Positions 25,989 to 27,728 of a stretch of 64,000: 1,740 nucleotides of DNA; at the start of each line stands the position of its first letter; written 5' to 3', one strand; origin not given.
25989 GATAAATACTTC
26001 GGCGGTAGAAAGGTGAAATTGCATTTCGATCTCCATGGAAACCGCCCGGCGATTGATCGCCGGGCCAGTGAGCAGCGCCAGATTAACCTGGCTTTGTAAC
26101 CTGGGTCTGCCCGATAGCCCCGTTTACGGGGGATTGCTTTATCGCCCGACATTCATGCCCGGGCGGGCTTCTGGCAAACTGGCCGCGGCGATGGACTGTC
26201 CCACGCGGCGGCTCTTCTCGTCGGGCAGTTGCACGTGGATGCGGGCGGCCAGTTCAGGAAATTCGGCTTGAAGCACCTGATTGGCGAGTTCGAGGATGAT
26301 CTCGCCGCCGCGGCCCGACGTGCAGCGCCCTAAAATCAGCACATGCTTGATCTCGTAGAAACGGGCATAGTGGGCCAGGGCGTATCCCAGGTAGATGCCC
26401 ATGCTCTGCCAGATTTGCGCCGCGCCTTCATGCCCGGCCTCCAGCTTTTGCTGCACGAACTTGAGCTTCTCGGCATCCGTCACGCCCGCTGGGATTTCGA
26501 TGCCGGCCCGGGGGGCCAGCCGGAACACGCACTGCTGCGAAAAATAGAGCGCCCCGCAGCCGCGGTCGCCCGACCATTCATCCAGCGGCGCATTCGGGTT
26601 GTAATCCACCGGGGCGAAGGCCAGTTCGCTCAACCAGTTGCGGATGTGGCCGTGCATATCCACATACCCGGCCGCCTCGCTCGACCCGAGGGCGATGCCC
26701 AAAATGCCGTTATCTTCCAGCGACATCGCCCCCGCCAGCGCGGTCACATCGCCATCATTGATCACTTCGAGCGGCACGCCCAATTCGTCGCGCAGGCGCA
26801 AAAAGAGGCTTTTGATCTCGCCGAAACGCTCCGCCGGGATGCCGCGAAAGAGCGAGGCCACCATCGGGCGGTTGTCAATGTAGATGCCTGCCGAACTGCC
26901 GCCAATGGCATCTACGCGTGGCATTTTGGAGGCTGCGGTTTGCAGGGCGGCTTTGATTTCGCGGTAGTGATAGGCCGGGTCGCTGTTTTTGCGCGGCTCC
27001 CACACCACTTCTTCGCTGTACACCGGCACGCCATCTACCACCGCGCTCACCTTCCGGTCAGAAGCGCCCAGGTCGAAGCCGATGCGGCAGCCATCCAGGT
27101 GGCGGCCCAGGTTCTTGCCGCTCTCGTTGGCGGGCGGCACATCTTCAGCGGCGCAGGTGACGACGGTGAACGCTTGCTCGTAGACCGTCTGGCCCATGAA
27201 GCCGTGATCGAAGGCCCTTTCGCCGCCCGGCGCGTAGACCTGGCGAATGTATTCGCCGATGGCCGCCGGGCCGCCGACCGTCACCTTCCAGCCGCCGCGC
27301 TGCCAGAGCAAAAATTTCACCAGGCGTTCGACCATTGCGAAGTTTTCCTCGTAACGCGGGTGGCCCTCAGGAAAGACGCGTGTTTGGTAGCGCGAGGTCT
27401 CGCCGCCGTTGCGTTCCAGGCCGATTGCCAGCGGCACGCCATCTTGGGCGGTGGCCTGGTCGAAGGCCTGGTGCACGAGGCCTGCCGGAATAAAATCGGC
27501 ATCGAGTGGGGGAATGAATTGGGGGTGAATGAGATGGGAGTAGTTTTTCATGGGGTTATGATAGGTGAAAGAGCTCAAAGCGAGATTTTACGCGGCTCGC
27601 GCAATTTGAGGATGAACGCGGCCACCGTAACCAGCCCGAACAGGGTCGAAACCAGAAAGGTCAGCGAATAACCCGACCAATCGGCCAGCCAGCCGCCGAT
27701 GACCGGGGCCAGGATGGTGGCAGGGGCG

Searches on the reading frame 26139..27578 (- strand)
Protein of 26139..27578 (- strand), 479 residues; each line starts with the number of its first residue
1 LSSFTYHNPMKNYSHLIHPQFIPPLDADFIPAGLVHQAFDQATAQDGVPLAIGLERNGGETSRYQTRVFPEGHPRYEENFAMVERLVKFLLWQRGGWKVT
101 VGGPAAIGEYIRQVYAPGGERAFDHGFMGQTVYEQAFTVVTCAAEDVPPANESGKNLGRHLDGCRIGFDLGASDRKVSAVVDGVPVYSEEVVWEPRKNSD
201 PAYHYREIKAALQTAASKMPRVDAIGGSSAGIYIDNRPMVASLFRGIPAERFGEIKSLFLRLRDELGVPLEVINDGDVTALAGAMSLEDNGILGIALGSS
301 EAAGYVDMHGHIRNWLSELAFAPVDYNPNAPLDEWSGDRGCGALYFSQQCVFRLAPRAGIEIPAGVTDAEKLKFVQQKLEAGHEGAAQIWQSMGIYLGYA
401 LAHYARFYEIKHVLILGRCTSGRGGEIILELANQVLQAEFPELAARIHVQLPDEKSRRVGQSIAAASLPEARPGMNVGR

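Call 55: search_protein_families(library=pfam, alignment_id=A5, max_evalue=0.00001)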
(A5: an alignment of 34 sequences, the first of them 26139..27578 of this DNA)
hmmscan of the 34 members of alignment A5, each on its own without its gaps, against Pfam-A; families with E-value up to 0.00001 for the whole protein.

A. member 1, window:26139-27578:- (479 aa): 0 families

B. families by the number of members that match (of 34 scanned): 50 families (the first 25 are shown)
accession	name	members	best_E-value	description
PF00106.31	adh_short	3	1.1e-62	short chain dehydrogenase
PF13561.12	adh_short_C2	3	5.8e-57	Enoyl-(Acyl carrier protein) reductase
PF08659.16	KR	3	4.9e-11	KR domain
PF00596.27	Aldolase_II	2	6.5e-33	Class II Aldolase and Adducin N-terminal domain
PF23441.1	SDR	2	6.2e-10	SDR-like rossmann domain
PF00254.34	FKBP_C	1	1.5e-82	FKBP-type peptidyl-prolyl cis-trans isomerase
PF04127.22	DFP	1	5e-69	DNA/pantothenate metabolism flavoprotein C-terminal domain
PF01937.24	ARMT1-like_dom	1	7.8e-61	Damage-control phosphatase ARMT1-like domain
PF01979.26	Amidohydro_1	1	1.4e-55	Amidohydrolase family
PF00664.28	ABC_membrane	1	1e-48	ABC transporter transmembrane region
PF00793.26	DAHP_synth_1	1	5e-44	DAHP synthetase I family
PF03572.23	Peptidase_S41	1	2.1e-39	Peptidase family S41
PF02729.26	OTCace_N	1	1.1e-38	Aspartate/ornithine carbamoyltransferase, carbamoyl-P binding domain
PF00185.30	OTCace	1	2.5e-38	Aspartate/ornithine carbamoyltransferase, Asp/Orn binding domain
PF07690.21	MFS_1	1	3.3e-36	Major Facilitator Superfamily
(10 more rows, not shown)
